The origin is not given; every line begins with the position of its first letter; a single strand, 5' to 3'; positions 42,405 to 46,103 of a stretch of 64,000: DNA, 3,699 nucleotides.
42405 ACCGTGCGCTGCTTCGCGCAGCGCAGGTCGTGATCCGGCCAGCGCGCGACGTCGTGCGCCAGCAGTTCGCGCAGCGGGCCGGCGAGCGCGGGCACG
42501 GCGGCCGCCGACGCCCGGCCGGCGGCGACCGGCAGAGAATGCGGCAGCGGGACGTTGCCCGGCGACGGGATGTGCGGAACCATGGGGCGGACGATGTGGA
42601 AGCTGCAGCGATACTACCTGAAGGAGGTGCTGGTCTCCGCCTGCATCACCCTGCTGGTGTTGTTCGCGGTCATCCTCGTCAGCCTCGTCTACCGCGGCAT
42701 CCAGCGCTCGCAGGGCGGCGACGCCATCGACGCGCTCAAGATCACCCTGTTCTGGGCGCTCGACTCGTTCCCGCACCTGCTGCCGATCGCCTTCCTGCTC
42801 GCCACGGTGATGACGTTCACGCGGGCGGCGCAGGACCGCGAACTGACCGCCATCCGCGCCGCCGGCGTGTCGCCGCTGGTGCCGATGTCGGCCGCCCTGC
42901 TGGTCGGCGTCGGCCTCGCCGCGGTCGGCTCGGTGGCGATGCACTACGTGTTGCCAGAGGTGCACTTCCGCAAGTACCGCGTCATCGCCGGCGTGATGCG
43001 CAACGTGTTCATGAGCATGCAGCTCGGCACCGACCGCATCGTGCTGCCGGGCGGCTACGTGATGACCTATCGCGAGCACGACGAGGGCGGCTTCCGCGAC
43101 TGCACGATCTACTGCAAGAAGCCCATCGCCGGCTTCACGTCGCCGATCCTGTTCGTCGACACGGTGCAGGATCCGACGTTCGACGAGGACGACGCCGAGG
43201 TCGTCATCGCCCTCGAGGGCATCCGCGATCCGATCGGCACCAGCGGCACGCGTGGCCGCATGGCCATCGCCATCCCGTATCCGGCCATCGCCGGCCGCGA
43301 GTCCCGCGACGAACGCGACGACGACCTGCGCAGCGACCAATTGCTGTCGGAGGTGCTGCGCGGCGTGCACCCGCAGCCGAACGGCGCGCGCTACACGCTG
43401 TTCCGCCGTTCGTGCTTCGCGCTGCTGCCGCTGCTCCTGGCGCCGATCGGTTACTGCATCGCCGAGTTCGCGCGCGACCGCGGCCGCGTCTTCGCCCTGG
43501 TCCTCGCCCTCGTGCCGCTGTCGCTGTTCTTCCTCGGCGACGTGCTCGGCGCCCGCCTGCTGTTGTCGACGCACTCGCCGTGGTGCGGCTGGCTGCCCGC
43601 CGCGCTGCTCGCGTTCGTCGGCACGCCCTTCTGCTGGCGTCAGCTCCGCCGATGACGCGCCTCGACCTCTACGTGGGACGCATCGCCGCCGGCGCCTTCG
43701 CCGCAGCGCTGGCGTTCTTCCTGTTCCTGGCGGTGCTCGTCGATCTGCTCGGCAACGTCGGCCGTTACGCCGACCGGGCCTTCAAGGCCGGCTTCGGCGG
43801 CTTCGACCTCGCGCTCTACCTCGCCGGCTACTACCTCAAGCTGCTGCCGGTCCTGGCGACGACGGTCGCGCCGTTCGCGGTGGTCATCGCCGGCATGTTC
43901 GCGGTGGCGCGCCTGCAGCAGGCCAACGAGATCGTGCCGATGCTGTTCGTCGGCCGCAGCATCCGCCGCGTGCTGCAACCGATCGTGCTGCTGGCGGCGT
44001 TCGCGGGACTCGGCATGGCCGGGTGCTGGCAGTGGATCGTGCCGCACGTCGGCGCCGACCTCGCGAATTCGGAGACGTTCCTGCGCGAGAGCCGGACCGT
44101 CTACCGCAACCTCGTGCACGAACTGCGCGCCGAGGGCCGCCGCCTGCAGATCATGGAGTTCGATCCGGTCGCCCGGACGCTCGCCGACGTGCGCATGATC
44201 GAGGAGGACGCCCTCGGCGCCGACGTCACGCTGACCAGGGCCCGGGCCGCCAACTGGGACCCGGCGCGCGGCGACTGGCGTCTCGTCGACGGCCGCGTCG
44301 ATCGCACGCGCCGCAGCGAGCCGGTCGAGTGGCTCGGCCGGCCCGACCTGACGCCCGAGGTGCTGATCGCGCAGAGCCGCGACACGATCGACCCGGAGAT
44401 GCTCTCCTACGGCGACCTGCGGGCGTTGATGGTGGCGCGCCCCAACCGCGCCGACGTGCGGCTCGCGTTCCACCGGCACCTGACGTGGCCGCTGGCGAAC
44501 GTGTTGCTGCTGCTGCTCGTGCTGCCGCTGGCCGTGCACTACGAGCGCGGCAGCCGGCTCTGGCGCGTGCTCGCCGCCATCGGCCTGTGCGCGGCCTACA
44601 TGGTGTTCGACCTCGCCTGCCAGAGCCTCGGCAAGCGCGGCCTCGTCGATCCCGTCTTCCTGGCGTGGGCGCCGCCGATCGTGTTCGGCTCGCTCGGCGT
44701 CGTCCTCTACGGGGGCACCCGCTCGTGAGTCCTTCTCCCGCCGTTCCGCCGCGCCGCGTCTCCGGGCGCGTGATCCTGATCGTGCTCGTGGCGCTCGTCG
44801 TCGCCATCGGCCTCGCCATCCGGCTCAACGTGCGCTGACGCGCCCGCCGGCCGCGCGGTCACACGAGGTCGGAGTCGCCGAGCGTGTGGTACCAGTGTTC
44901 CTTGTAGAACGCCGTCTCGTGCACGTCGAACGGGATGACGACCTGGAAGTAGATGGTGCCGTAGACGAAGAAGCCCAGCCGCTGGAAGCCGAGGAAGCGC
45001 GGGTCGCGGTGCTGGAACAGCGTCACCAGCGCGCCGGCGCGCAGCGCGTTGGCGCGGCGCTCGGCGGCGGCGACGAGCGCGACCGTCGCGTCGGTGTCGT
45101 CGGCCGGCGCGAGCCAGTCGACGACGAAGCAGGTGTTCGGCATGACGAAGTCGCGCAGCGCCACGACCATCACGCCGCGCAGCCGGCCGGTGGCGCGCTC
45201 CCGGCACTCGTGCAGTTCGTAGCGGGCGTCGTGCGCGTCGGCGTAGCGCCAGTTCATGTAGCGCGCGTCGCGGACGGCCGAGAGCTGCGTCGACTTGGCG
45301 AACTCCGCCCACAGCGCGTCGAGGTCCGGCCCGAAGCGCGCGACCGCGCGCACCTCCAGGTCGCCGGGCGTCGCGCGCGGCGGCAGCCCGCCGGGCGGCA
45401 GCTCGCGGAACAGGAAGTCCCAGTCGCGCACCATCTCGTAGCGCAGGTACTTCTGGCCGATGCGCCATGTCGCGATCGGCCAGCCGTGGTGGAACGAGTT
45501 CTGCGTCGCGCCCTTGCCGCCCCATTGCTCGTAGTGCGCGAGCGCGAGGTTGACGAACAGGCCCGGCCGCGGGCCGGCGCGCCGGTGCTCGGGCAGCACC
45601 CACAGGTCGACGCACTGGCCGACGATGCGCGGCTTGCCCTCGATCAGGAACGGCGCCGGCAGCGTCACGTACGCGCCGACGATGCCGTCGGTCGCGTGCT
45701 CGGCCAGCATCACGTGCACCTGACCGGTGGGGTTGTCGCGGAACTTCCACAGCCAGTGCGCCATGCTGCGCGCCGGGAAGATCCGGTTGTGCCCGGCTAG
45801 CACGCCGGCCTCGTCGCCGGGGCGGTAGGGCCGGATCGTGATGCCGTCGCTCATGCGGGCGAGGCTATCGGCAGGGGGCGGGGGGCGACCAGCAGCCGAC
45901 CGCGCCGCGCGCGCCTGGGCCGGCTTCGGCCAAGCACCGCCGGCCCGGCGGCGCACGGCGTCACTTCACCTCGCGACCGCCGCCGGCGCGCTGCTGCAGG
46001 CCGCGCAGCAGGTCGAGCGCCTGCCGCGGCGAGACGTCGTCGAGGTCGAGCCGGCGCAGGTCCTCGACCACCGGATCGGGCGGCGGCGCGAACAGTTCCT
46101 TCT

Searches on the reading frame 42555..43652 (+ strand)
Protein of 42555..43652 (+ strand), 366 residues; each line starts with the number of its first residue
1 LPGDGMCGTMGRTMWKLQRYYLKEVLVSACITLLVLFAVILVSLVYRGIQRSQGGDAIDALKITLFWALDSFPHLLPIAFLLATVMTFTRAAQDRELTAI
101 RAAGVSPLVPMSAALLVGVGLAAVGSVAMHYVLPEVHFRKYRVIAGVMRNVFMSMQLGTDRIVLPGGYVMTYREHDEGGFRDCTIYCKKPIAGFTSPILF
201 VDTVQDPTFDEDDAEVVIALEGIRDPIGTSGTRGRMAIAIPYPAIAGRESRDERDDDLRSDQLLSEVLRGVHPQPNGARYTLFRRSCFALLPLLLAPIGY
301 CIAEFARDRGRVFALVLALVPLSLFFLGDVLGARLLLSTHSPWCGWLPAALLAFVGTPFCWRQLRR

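Call 48: search_protein_families(library=pfam, max_evalue=0.001, proteins=[window:42555-43652:+])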
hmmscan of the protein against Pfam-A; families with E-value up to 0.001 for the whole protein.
window:42555-43652:+ (366 aa): 1 family
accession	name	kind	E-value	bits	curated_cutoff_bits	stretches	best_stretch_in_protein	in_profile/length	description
PF03739.19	LptF_LptG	-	1.9e-24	86.8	27.9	1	19-357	1-348/353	Lipopolysaccharide export system permease LptF/LptG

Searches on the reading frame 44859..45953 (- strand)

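Call 48: search_protein_families(library=pfam, max_evalue=0.001, proteins=[window:44859-45953:-])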
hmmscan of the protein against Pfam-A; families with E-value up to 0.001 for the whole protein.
window:44859-45953:- (364 aa): 1 family
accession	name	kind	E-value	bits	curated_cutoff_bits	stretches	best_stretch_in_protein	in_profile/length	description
PF13527.13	Acetyltransf_9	-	0.00045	20.7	25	1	39-127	1-88/127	Acetyltransferase (GNAT) domain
